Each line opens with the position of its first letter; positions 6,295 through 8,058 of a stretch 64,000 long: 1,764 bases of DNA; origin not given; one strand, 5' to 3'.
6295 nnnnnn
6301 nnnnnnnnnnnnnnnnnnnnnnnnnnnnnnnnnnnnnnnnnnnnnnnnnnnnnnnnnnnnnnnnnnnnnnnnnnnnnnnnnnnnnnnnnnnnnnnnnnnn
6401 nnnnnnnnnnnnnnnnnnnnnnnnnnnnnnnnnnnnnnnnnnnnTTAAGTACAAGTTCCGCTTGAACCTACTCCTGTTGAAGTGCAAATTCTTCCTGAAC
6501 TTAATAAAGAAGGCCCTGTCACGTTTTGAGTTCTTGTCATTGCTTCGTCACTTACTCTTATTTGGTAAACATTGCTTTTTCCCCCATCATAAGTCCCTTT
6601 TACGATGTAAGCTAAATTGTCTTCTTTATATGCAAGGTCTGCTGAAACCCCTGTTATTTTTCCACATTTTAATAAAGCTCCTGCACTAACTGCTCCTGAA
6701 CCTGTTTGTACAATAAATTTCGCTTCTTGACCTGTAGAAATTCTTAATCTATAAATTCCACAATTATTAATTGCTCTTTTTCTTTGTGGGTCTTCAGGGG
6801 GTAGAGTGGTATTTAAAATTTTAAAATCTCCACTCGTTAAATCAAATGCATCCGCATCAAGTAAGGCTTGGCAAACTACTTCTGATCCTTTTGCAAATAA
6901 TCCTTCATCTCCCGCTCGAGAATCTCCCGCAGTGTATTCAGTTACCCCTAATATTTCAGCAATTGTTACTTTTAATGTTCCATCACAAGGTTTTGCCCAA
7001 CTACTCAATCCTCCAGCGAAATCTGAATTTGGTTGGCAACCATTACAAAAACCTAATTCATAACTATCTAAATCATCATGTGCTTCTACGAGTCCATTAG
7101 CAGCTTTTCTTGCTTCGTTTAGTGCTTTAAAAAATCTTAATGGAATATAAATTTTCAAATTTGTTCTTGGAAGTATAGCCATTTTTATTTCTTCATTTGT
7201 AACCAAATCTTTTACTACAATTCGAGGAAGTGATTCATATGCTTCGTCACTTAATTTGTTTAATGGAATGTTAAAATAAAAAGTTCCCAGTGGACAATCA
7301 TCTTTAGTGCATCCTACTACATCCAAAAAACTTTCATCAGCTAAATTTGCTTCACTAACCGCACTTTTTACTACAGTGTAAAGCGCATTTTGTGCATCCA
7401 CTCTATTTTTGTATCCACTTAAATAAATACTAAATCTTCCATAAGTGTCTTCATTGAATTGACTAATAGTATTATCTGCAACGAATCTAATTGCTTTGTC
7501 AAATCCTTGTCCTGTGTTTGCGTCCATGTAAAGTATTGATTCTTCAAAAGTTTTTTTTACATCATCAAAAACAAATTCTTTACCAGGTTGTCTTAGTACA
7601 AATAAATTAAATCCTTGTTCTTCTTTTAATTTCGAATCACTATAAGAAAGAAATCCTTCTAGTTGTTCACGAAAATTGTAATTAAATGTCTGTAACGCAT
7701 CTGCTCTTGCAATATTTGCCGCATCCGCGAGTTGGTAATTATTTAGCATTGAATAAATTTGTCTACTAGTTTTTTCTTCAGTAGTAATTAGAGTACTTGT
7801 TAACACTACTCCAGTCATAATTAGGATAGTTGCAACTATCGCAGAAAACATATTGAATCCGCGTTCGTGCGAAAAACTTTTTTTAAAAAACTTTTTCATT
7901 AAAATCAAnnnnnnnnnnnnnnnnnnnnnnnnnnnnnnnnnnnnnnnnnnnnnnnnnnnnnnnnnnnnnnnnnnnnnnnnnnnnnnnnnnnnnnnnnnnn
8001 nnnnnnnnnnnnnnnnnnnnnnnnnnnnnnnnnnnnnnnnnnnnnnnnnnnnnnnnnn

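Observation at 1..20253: Locus 1: giant / pilin-like / giant triad contiguous with an archaeosortase-like protein and an orphan PilB/FlaI-class ATPase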

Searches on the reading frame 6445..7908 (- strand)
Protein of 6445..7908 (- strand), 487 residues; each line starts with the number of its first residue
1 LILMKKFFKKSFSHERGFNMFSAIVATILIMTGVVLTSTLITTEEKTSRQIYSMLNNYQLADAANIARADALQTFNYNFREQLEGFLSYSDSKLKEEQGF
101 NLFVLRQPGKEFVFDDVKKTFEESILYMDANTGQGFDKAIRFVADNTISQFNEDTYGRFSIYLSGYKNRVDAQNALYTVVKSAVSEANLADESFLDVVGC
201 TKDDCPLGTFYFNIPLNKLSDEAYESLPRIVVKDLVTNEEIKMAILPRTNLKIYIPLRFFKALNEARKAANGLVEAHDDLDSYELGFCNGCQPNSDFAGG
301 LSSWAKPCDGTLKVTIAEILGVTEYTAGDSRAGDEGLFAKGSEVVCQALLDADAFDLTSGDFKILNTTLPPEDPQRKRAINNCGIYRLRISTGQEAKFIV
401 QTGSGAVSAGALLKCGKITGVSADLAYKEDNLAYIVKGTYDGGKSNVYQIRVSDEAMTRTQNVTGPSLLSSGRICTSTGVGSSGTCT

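Call 8: search_protein_families(library=pfam, proteins=[window:6445-7908:-], max_evalue=0.1)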
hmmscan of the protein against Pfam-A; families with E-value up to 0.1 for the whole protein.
window:6445-7908:- (487 aa): 1 family
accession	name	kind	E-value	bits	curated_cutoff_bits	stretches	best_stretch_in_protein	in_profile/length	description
PF04881.20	Adeno_GP19K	-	0.084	13.2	27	0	405-463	8-65/133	Adenovirus GP19K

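Call 9: search_protein_families(library=ncbifam, proteins=[window:6445-7908:-], max_evalue=0.1)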
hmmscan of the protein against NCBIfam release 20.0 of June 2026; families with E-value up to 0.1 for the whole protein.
window:6445-7908:- (487 aa): 1 family
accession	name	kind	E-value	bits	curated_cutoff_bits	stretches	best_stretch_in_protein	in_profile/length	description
NF040896.1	SP_0009_fam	equivalog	0.052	13.5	33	0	83-96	8-21/32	SP_0009 family protein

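Call 15: find_encoding_contigs(protein=window:6445-7899:-, flank=10000, max_places=4)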
Protein window:6445-7899:- (484 aa): no gene with exactly this product is on record in the collection.

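Call 37: find_homologous_proteins(query=window:6445-7899:-, max_evalue=0.00001)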
Query window:6445-7899:- (484 aa): 80 proteins with E <= 0.00001 among 8000 candidates.
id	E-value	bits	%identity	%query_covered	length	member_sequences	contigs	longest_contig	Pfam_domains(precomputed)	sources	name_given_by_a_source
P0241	0.0e+0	1083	100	100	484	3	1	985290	-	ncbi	ncbi:MAG: hypothetical protein WC821_01035 [archaeon]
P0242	7.0e-265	897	87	97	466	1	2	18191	-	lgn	-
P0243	2.7e-161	556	57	94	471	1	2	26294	-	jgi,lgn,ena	-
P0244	1.1e-139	484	54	95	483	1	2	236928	-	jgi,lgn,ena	-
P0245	1.3e-138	481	54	95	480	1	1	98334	-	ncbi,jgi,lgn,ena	ncbi:MAG: hypothetical protein WC462_03360 [archaeon]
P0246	1.8e-136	474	52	100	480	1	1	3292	-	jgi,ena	-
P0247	8.3e-133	462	49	98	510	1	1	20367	-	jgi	jgi:hypothetical protein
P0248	5.0e-132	459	52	94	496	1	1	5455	-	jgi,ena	-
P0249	2.2e-131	457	49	93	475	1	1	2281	-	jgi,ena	-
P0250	8.8e-130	452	51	92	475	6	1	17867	-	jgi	-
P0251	5.3e-128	446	49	96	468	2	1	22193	-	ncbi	ncbi:MAG: hypothetical protein WCI04_00765 [archaeon]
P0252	7.3e-128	445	52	90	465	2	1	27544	-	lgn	-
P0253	4.2e-125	436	47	96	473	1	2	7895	-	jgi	jgi:hypothetical protein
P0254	4.6e-125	436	51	92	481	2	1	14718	-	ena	-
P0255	9.1e-125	435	49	93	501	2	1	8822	-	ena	-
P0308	3.9e-71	258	35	98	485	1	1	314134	-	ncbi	-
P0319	3.8e-25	107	30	61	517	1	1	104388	-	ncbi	ncbi:MAG: hypothetical protein V1777_01750 [Candidatus Micrarchaeota archaeon]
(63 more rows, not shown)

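Call 39: find_encoding_contigs(protein=P0244, flank=10000, max_places=2)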
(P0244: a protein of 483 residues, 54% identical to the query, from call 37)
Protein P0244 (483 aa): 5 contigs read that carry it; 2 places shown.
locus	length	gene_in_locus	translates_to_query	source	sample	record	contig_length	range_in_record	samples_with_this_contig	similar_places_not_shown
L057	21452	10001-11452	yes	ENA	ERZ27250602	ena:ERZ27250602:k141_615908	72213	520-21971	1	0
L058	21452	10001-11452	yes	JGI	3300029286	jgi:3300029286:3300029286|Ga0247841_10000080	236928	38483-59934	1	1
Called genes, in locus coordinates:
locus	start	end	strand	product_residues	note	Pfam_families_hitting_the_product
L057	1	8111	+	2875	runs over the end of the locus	?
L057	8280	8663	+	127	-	-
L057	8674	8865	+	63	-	-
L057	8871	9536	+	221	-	-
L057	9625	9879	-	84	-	-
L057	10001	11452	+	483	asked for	-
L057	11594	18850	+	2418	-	PF13620:CarboxypepD_reg, PF17789:MG4 (faint), PF17802:SpaA (faint), PF13620:CarboxypepD_reg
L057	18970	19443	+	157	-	-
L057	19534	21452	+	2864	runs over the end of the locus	PF13620:CarboxypepD_reg (faint), PF24107:DUF7382 (faint)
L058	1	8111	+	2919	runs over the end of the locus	PF13620:CarboxypepD_reg (faint)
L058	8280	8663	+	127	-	-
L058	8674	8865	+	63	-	-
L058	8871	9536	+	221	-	-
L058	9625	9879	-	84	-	-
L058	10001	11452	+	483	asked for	-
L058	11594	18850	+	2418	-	PF13620:CarboxypepD_reg, PF17789:MG4 (faint), PF17802:SpaA (faint), PF13620:CarboxypepD_reg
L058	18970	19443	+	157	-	-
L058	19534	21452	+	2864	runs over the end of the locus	PF13620:CarboxypepD_reg (faint), PF24107:DUF7382 (faint)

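Call 40: find_encoding_contigs(protein=P0308, flank=10000, max_places=1)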
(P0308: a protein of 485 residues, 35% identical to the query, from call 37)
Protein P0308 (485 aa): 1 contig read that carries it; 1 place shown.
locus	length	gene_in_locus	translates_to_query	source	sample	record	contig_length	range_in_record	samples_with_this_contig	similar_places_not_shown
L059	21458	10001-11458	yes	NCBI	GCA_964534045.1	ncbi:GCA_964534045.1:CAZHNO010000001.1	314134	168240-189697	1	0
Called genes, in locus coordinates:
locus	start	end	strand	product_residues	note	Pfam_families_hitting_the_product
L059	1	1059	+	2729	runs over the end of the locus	-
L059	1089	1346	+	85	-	-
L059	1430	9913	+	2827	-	PF13620:CarboxypepD_reg (faint)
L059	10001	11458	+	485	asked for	-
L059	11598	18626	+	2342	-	PF02369:Big_1 (faint), PF17210:SdrD_B (faint), PF17802:SpaA (faint), PF24025:Ig_DR_A0283-like (faint), PF11974:bMG3 (faint), PF13620:CarboxypepD_reg (weak)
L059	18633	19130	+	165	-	-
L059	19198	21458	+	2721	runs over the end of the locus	PF13620:CarboxypepD_reg (faint), PF11974:bMG3 (faint)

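Call 56: predict_structure(alignment_id=A1)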
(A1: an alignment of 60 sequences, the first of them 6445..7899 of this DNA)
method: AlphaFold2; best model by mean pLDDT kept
length: 484 residues; sequences in the alignment: 60
mean_pLDDT: 89.2   pTM: 0.80
mean pLDDT of the five models: 89.2, 89.0, 88.3, 86.8, 86.7
residues with pLDDT >= 90: 334; 70-90: 114; 50-70: 20; < 50: 16
segments of 3 or more residues with pLDDT < 50: 1-11, 126-128
pLDDT, mean of each block of 10 residues (from residue 1): 40 61 88 84 81 88 92 92 94 93 94 90 63 81 92 92 91 94 83 93 95 94 96 94 94 97 97 97 95 92 83 95 91 97 97 89 95 94 97 89 73 97 97 95 97 95 88 80 85
secondary structure, 60 per line:
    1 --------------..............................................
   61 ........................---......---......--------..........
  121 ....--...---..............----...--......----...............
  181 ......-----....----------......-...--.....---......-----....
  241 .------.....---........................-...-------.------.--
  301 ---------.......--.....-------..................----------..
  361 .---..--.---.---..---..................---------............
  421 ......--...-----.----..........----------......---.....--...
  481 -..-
elements in order: H15-84 H88-93 E97-102 H111-124 H133-146 E151-153 E156-161 H166-186 E192-195 E206-211 H218-222 E226-231 E237-241 E248-252 H256-279 E281-283 E310-316 E319-323 H331-348 E359-361 E382-399 E409-426 E442-451 H462-467 E471-475

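Call 59: fold_search(model_id=the predicted structure, library=pdb)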
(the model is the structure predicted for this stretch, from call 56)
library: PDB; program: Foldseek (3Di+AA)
matches with E <= 10: 272; with E <= 0.001: 0
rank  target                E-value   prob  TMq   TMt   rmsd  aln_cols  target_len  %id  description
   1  7sqc_X0               3.6e-01  0.05  0.08  0.05  19.0       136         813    8  Ciliary C1 central pair apparatus isolated from Chlamydomonas reinhardtii (released 2022-04-13)
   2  6qm7_E                4.6e-01  0.09  0.07  0.14  16.8       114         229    9  Leishmania tarentolae proteasome 20S subunit complexed with GSK3494245 (released 2019-04-17)
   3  7pqe_A                5.1e-01  0.01  0.09  0.09  27.5       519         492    9  Structure of SidJ/CaM bound to SdeA in post-catalysis state (released 2021-10-06)
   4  5dsv_C                7.3e-01  0.03  0.06  0.12  22.2       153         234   12  Crystal structure of human proteasome alpha7 tetradecamer (released 2015-12-02)
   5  5dsv_G                8.1e-01  0.04  0.06  0.11  21.4       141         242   13  Crystal structure of human proteasome alpha7 tetradecamer (released 2015-12-02)
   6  5dsv_J                8.1e-01  0.03  0.06  0.12  22.3       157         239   12  Crystal structure of human proteasome alpha7 tetradecamer (released 2015-12-02)
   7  5dsv_I                9.7e-01  0.03  0.06  0.12  22.2       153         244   12  Crystal structure of human proteasome alpha7 tetradecamer (released 2015-12-02)
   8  2r45_A                9.7e-01  0.01  0.05  0.05  25.8       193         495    6  Crystal structure of Escherichia coli Glycerol-3-phosphate Dehydrogenase in complex with 2-phospho-d-glyceric acid (released 2008-04-15)
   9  9m8o_G                1.0e+00  0.03  0.06  0.10   6.9        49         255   22  Cryo-EM structure of bacteriophage NF5 baseplate (released 2025-12-17)
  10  5dsv_H                1.3e+00  0.03  0.06  0.12  21.6       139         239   13  Crystal structure of human proteasome alpha7 tetradecamer (released 2015-12-02)
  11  8cvt_K                1.4e+00  0.05  0.07  0.13  17.9       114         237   10  Human 19S-20S proteasome, state SD2 (released 2022-11-02)
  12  8jz1_B                1.5e+00  0.02  0.05  0.18  19.0       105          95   10  Crystal structure of a single-chain monellin mutant C41V (released 2023-10-11)
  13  9o3f_O                1.5e+00  0.02  0.07  0.12  21.4       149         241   11  Plasmodium falciparum 20S proteasome bound to inhibitor 296 (released 2025-11-12)
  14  9o3f_A                1.5e+00  0.02  0.07  0.11  21.3       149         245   10  Plasmodium falciparum 20S proteasome bound to inhibitor 296 (released 2025-11-12)
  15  5dsv_A                1.5e+00  0.02  0.06  0.12  22.2       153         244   12  Crystal structure of human proteasome alpha7 tetradecamer (released 2015-12-02)
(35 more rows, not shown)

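Call 67: find_related_loci(query=A1, collection=metagenome_contigs, flank=10000)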
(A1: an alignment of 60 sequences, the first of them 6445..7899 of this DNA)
Query A1 (484 aa) in metagenome_contigs; peptide patterns used: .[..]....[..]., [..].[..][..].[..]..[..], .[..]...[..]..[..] (x = any residue, [..] = any of these).
223 stretches matched a pattern; 30 encode a relative of the query (tblastn E <= 1e-3); 30 distinct loci.
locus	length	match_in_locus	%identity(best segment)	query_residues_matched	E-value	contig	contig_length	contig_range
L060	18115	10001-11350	57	1-456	7e-170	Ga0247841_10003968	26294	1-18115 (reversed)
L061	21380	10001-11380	54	1-459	1e-145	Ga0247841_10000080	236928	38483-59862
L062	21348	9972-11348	54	1-459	2e-144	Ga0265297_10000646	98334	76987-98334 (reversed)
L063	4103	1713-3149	49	1-483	6e-147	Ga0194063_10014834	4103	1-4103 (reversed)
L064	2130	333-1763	52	1-483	3e-153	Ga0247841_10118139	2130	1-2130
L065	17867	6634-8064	50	2-459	6e-143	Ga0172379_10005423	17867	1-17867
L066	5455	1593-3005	52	2-458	4e-142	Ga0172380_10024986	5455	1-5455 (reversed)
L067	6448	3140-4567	51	1-461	2e-140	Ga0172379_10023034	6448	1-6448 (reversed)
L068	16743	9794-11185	48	6-474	2e-136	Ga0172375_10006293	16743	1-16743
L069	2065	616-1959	49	6-456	6e-142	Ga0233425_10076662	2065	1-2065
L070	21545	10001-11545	45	9-475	4e-121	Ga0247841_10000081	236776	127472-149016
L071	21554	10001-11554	43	9-475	1e-116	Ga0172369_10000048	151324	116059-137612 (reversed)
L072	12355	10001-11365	45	5-451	8e-116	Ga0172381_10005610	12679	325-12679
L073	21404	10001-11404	45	4-462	8e-114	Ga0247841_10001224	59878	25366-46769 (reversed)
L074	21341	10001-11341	45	10-451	5e-111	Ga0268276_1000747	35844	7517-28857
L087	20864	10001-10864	32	1-293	3e-38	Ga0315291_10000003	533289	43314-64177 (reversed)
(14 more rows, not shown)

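Call 72: search_protein_families(library=ncbifam, proteins=[L058:18970-19443:+], max_evalue=1)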
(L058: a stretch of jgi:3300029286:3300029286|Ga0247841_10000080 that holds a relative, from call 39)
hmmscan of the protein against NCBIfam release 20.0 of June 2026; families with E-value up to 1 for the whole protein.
L058:18970-19443:+ (157 aa): 1 family
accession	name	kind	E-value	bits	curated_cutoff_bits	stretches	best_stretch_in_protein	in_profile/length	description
NF006906.0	PRK09400.1-1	equivalog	0.056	13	95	1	93-125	29-61/62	preprotein translocase subunit SecE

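Call 73: search_protein_families(library=pfam, proteins=[L058:18970-19443:+, L059:18633-19130:+], max_evalue=0.05)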
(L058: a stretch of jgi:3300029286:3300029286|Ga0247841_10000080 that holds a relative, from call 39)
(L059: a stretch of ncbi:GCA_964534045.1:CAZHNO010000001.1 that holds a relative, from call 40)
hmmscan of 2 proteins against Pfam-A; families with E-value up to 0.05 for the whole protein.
L058:18970-19443:+ (157 aa): 0 families

L059:18633-19130:+ (165 aa): 0 families

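Call 81: find_encoding_contigs(protein=P0319, flank=10000, max_places=1)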
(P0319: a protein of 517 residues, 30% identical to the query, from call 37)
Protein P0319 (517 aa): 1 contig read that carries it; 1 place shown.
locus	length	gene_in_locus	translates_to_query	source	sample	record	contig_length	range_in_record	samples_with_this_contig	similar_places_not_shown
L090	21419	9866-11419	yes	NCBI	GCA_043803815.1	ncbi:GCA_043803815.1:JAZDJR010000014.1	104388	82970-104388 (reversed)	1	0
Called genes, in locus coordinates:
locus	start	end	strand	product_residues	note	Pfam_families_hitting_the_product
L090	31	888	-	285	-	PF13276:HTH_21, PF00665:rve, PF13683:rve_3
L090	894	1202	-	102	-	PF01527:HTH_Tnp_1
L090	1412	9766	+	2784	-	PF11974:bMG3 (faint), PF13715:CarbopepD_reg_2 (faint), PF13620:CarboxypepD_reg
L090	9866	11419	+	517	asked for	-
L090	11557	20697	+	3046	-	PF02369:Big_1 (faint), PF11974:bMG3 (faint), PF17802:SpaA (faint), PF22904:NOMO1-like_2nd (faint), PF13473:Cupredoxin_1 (faint), PF13620:CarboxypepD_reg, PF00188:CAP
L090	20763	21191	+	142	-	PF01850:PIN (weak)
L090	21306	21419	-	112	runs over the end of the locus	-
